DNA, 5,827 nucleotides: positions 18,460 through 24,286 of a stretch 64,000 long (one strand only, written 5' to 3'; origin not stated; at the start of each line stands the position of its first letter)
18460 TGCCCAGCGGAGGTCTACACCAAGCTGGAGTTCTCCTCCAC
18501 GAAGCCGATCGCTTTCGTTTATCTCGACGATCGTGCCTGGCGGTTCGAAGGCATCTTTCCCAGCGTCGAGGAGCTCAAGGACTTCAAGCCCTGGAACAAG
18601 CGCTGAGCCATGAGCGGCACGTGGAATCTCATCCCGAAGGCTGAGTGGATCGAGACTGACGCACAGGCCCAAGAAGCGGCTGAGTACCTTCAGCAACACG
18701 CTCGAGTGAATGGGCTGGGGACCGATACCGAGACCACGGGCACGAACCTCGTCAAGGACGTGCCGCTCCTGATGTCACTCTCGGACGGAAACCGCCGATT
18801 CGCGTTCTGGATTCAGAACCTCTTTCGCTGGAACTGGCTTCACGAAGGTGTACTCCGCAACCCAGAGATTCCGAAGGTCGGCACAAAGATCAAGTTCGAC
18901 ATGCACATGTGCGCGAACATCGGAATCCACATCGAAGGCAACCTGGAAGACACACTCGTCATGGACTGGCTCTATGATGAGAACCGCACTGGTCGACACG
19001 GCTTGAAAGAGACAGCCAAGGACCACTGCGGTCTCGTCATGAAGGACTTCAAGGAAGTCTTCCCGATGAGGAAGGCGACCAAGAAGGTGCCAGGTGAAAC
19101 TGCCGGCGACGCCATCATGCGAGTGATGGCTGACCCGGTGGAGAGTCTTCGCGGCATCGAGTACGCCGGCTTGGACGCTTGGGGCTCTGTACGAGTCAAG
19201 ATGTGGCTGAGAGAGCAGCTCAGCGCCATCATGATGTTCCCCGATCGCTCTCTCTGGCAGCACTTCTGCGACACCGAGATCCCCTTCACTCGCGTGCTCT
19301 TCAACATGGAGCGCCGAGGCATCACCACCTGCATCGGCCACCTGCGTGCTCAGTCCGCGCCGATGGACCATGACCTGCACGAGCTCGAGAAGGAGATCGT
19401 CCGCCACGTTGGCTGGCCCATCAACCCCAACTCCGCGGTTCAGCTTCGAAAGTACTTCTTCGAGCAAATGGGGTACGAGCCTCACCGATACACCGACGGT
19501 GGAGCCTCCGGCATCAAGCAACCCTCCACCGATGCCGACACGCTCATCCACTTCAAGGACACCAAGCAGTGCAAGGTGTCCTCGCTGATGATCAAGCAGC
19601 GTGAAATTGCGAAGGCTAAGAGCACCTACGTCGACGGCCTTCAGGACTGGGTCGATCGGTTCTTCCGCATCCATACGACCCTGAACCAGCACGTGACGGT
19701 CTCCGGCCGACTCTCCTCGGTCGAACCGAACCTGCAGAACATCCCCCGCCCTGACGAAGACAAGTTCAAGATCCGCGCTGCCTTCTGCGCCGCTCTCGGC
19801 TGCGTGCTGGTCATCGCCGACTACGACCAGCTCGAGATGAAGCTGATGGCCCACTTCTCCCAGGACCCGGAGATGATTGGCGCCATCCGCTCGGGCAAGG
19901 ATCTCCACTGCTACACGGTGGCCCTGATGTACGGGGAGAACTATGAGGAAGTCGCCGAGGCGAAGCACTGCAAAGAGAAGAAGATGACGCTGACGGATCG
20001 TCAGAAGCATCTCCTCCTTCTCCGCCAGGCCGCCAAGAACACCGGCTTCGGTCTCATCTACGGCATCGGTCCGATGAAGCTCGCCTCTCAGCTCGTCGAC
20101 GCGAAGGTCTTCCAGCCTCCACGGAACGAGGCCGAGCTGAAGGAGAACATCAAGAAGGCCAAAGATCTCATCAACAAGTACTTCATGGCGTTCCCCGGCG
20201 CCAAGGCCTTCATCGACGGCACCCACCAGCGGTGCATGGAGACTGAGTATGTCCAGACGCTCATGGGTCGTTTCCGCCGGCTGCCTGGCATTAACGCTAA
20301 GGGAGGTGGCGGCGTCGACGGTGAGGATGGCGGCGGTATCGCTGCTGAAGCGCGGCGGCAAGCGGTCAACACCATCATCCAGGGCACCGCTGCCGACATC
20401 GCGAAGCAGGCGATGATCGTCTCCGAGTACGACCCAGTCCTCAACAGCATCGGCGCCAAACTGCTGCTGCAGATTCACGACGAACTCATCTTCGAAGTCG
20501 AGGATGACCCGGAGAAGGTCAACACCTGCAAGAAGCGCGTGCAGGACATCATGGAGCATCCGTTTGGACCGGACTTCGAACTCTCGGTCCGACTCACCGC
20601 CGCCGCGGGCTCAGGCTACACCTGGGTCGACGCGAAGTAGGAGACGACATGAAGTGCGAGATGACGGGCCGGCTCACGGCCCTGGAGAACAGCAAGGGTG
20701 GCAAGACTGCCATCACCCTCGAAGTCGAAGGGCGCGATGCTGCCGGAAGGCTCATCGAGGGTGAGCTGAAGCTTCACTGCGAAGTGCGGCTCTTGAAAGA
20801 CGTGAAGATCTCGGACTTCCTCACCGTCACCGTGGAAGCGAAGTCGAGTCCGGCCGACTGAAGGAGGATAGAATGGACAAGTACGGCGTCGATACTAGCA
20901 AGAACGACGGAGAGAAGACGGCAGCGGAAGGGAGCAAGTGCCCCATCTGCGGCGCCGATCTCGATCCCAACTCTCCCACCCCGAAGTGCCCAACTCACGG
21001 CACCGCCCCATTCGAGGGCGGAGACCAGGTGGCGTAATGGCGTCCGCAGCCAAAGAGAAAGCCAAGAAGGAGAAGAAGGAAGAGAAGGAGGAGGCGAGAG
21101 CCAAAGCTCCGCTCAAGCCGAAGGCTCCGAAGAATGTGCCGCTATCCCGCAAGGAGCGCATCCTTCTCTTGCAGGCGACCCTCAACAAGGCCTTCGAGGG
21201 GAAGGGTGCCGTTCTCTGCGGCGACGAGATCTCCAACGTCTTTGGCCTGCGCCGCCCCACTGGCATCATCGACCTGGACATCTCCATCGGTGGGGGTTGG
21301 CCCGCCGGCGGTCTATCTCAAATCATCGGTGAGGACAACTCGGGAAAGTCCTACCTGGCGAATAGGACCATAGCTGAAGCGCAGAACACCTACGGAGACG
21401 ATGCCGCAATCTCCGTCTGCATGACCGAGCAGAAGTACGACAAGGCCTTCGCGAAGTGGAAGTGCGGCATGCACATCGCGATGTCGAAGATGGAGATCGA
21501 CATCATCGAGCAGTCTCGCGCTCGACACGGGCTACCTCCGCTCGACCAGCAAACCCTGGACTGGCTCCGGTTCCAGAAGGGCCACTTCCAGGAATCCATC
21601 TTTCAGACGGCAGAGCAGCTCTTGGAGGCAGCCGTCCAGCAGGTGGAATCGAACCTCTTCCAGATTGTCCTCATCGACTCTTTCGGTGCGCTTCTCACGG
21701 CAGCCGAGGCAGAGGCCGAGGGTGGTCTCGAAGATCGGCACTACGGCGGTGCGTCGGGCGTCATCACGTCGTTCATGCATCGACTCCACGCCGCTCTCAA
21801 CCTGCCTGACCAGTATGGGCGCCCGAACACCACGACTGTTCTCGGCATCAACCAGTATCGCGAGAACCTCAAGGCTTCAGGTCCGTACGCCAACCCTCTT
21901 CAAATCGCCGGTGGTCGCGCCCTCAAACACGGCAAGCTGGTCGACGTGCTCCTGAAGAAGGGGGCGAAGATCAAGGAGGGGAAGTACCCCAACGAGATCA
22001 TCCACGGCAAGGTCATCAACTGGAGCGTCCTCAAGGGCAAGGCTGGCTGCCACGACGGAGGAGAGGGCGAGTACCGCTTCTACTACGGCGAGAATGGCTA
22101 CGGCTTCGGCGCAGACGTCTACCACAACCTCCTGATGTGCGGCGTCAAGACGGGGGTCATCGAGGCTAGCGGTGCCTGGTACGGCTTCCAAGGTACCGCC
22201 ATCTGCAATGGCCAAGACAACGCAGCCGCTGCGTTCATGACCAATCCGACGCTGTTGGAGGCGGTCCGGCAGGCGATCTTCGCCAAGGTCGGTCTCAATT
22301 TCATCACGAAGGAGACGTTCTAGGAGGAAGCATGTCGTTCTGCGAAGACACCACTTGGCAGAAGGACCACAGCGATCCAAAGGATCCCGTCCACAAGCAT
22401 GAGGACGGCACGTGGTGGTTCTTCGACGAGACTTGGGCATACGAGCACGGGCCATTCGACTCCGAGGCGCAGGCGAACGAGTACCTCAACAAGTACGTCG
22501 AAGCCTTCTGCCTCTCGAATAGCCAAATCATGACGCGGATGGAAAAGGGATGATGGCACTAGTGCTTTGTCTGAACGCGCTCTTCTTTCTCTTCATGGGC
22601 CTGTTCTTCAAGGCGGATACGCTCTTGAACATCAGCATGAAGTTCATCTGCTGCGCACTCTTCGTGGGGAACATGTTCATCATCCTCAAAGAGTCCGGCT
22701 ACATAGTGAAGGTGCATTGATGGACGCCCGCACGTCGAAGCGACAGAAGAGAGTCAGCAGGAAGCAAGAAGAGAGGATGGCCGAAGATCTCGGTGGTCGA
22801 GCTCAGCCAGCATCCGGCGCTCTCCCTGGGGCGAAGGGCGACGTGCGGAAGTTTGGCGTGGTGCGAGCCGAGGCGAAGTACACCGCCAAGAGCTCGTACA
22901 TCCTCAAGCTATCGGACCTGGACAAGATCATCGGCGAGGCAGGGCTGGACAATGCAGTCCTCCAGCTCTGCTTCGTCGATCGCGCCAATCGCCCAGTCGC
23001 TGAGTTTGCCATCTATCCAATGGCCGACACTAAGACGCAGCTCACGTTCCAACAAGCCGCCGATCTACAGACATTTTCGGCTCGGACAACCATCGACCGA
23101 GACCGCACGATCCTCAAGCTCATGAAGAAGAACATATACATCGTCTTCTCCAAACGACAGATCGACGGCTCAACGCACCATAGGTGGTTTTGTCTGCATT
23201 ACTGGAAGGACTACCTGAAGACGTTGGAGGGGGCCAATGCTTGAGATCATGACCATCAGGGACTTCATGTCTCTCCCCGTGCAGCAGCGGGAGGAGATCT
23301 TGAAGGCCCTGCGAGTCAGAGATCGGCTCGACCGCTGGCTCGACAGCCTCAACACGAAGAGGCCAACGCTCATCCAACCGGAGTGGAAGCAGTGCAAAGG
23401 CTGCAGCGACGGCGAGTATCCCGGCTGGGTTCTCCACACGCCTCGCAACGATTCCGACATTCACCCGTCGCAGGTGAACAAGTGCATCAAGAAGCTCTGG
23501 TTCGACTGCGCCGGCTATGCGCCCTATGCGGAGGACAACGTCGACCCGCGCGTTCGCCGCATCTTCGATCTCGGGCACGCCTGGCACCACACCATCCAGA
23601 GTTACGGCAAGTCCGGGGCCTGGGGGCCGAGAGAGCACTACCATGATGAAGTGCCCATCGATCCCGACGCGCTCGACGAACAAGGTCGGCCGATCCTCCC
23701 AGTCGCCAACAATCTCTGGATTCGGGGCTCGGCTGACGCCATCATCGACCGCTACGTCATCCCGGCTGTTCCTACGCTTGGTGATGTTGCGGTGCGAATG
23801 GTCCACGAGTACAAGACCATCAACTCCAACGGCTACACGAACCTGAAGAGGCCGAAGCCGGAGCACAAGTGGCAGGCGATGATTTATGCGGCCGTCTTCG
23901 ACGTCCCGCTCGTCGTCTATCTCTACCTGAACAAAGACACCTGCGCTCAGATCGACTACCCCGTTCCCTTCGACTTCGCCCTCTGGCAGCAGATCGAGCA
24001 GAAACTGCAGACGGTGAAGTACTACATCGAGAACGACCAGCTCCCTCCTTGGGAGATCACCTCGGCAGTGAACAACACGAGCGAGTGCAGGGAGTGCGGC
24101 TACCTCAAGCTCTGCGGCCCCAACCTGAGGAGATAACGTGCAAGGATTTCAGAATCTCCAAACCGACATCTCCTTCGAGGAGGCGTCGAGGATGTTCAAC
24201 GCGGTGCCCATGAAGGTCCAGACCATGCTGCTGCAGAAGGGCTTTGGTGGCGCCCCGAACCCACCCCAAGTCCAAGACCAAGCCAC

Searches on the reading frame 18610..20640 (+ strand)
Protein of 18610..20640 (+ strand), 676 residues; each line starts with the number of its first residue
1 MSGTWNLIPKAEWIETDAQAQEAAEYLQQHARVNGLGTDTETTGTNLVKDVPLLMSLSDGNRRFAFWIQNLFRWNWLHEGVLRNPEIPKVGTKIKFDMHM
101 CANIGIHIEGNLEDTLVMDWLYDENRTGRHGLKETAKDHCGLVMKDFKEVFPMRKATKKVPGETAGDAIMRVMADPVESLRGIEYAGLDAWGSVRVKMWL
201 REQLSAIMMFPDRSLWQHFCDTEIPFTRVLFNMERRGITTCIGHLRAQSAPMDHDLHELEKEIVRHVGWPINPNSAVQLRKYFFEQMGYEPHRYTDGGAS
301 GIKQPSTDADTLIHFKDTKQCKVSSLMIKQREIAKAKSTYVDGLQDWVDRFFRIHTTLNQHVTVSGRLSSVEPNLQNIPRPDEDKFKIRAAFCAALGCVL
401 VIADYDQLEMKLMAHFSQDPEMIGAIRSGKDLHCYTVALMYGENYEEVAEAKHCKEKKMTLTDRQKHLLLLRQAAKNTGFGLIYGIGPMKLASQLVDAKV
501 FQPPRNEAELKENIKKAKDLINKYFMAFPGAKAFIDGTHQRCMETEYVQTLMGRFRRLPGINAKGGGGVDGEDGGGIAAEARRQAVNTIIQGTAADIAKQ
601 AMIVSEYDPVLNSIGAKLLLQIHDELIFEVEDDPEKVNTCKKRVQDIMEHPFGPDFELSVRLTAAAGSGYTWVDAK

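Call 3: search_protein_families(library=pfam, proteins=[window:18610-20640:+], max_evalue=0.1)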
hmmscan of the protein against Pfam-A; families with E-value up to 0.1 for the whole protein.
window:18610-20640:+ (676 aa): 2 families
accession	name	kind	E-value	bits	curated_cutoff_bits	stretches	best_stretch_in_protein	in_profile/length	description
PF00476.26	DNA_pol_A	-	1.1e-94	318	34.3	1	245-673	4-380/381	DNA polymerase family A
PF01612.26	DNA_pol_A_exo1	-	4e-15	56.5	23.6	1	12-204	2-172/173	3'-5' exonuclease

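Call 4: search_protein_families(library=phrogs, proteins=[window:18610-20640:+], max_evalue=0.01)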
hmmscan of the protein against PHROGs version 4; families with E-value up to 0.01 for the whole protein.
window:18610-20640:+ (676 aa): 12 families
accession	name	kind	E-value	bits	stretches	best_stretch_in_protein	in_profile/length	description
phrog_17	-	DNA, RNA and nucleotide metabolism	1.3e-104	352.5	1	12-674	653-1232/1445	DNA polymerase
phrog_2573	-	DNA, RNA and nucleotide metabolism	1.2e-36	127.6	1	386-650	3-247/336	DNA polymerase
phrog_5995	-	DNA, RNA and nucleotide metabolism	1.9e-29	103.9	1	508-658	15-154/236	DNA polymerase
phrog_15971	-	DNA, RNA and nucleotide metabolism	9.4e-23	81.9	2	270-416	47-182/376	DNA polymerase I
phrog_10285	-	DNA, RNA and nucleotide metabolism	1.4e-19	71.3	1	373-663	30-309/321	DNA polymerase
phrog_12241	-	DNA, RNA and nucleotide metabolism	1.6e-14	54.8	2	302-392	419-499/502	DNA polymerase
phrog_35406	-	DNA, RNA and nucleotide metabolism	4.1e-08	33.7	1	508-601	130-214/320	DNA polymerase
phrog_23226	-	DNA, RNA and nucleotide metabolism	4.8e-08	32.9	1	272-495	214-441/611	DNA polymerase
phrog_9556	-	DNA, RNA and nucleotide metabolism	2.4e-05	24.5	1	290-378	344-439/441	DNA polymerase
phrog_7766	-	DNA, RNA and nucleotide metabolism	0.00012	22.5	1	585-651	107-164/186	DNA polymerase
phrog_24147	-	DNA, RNA and nucleotide metabolism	0.00025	22.2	1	584-670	4-87/93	DNA polymerase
phrog_22619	-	DNA, RNA and nucleotide metabolism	0.0015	17.7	1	379-629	592-849/954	DNA polymerase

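Call 49: search_dna_similar(query=window:18610-20640:+, collection=phages, mode=protein, max_rows=15)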
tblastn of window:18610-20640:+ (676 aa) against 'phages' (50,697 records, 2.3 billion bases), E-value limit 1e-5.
The search stops at 5000 records and this limit was reached: more records match than are counted here, and every count below describes the 5000 best-scoring records only.
Records with a match: at least 5000; places in all: 5002; records where one place covers at least 80% of the query: 1014.
Best place of each record, by identity: <60% 5000.
By first word of the organism name: Vibrio 595; Mycobacterium 581; Klebsiella 378; Pseudomonas 364; Staphylococcus 345; Salmonella 335; Microbacterium 331; Bacillus 262; Escherichia 243; Acinetobacter 169; and 116 more.
By host as written in the record: - 690; Mycobacterium smegmatis mc2 155 420; Klebsiella pneumoniae 194; Microbacterium foliorum NRRL B-24224 146; Microbacterium foliorum NRRL B-24224 SEA 138; Staphylococcus aureus 114; Pseudomonas aeruginosa 112; Escherichia coli 80; and 989 more.
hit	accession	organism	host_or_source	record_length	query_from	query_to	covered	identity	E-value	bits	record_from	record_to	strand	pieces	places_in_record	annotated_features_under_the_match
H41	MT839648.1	Bacteriophage sp.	human fecal samples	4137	34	675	95%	31.0%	4e-68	248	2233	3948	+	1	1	record has no annotation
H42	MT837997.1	Bacteriophage sp.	human fecal samples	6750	34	674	95%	30.8%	3e-69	252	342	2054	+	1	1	record has no annotation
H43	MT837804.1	Bacteriophage sp.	human fecal samples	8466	39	675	94%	30.2%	2e-60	225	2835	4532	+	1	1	record has no annotation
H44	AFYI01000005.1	Salmonella enterica subsp. enterica serovar Infantis str. ...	Homo sapiens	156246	81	675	88%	31.2%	3e-59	222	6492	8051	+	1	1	DNA-directed DNA polymerase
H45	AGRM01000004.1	Salmonella enterica subsp. houtenae str. ATCC BAA-1581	Homo sapiens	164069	81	675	88%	31.1%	4e-58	219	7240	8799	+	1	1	DNA-directed DNA polymerase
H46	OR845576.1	Escherichia phage ECO95 1-6-1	Escherichia coli O157:H7 ATCC 43895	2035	81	672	88%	31.2%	3e-61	221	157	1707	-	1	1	record has no annotation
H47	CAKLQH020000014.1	Acinetobacter phage MD-2021a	not known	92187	81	675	88%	30.9%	4e-66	243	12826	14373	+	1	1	polA: DNA polymerase I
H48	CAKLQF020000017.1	Acinetobacter phage MD-2021a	not known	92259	81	675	88%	30.9%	4e-66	243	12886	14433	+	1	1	polA: DNA polymerase I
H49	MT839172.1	Bacteriophage sp.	human fecal samples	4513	39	675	94%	28.7%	4e-62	230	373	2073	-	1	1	record has no annotation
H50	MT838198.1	Bacteriophage sp.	human fecal samples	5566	81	675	88%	30.2%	3e-57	216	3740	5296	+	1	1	record has no annotation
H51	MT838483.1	Bacteriophage sp.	human fecal samples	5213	81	675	88%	30.0%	2e-53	204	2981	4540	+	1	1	record has no annotation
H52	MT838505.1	Bacteriophage sp.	human fecal samples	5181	80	676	88%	29.7%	1e-49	192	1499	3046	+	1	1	record has no annotation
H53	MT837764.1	Bacteriophage sp.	human fecal samples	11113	129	676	81%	31.8%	5e-58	218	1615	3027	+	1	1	record has no annotation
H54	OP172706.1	Bacteroides phage BS162P1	Bacteroides salyersiae BSC162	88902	36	658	92%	27.4%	2e-34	147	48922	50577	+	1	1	DNA polymerase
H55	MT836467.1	Bacteriophage sp.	human fecal samples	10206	114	676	83%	29.8%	2e-54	207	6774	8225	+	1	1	record has no annotation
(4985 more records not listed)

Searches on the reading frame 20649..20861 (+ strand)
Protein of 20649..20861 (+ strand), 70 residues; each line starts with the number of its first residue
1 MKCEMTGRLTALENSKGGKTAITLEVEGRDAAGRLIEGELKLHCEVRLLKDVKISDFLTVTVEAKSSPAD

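Call 12: search_protein_families(library=pfam, proteins=[window:20649-20861:+], max_evalue=0.05)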
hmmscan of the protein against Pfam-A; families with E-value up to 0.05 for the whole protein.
window:20649-20861:+ (70 aa): 1 family
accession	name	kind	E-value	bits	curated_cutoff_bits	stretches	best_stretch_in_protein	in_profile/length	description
PF02700.19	PurS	-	0.028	15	22.2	1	22-66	6-49/77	Phosphoribosylformylglycinamidine (FGAM) synthase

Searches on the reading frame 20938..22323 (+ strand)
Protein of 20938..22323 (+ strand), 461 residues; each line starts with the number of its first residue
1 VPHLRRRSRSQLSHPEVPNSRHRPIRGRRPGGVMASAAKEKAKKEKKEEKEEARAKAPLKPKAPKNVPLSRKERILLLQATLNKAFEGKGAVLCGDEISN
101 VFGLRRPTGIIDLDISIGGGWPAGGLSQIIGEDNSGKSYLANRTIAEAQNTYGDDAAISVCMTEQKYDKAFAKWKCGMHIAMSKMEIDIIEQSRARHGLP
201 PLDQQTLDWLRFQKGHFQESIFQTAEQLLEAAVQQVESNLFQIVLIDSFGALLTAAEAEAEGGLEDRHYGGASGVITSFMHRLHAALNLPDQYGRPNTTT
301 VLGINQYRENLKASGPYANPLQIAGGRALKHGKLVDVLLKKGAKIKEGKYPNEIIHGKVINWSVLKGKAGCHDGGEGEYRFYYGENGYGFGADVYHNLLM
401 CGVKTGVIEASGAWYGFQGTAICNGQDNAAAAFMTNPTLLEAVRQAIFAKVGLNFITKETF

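Call 3: search_protein_families(library=pfam, proteins=[window:20938-22323:+], max_evalue=0.1)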
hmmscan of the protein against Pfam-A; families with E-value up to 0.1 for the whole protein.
window:20938-22323:+ (461 aa): 5 families
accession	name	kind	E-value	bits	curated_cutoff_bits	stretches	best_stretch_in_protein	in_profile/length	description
PF00154.27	RecA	-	1.3e-17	64.6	27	2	223-368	113-243/262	recA bacterial DNA recombination protein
PF21096.2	RecA_C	-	8.5e-10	39.1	27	1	398-451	3-56/57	RecA C-terminal domain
PF06745.19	ATPase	-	0.0001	22.2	26.6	1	107-254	2-132/231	KaiC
PF08423.17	Rad51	-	0.0016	18.2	22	0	225-342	106-212/244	Rad51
PF13481.12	AAA_25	-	0.014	15.5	27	0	117-141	26-50/195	AAA domain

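Call 4: search_protein_families(library=phrogs, proteins=[window:20938-22323:+], max_evalue=0.01)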
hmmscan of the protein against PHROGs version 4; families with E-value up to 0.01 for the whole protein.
window:20938-22323:+ (461 aa): 2 families
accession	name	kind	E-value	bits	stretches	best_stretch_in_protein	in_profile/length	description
phrog_97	-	other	1.9e-35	124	2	78-332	23-244/506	UvsX-like recombinase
phrog_8337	-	DNA, RNA and nucleotide metabolism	2.7e-14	54.2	1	107-341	51-242/273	DNA repair protein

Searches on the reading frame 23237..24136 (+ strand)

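Call 12: search_protein_families(library=pfam, proteins=[window:23237-24136:+], max_evalue=0.05)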
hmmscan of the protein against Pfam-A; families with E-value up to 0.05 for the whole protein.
window:23237-24136:+ (299 aa): 1 family
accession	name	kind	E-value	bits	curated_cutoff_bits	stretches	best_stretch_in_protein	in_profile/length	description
PF12705.13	PDDEXK_1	-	0.0027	18.1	22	1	189-293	140-246/247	PD-(D/E)XK nuclease superfamily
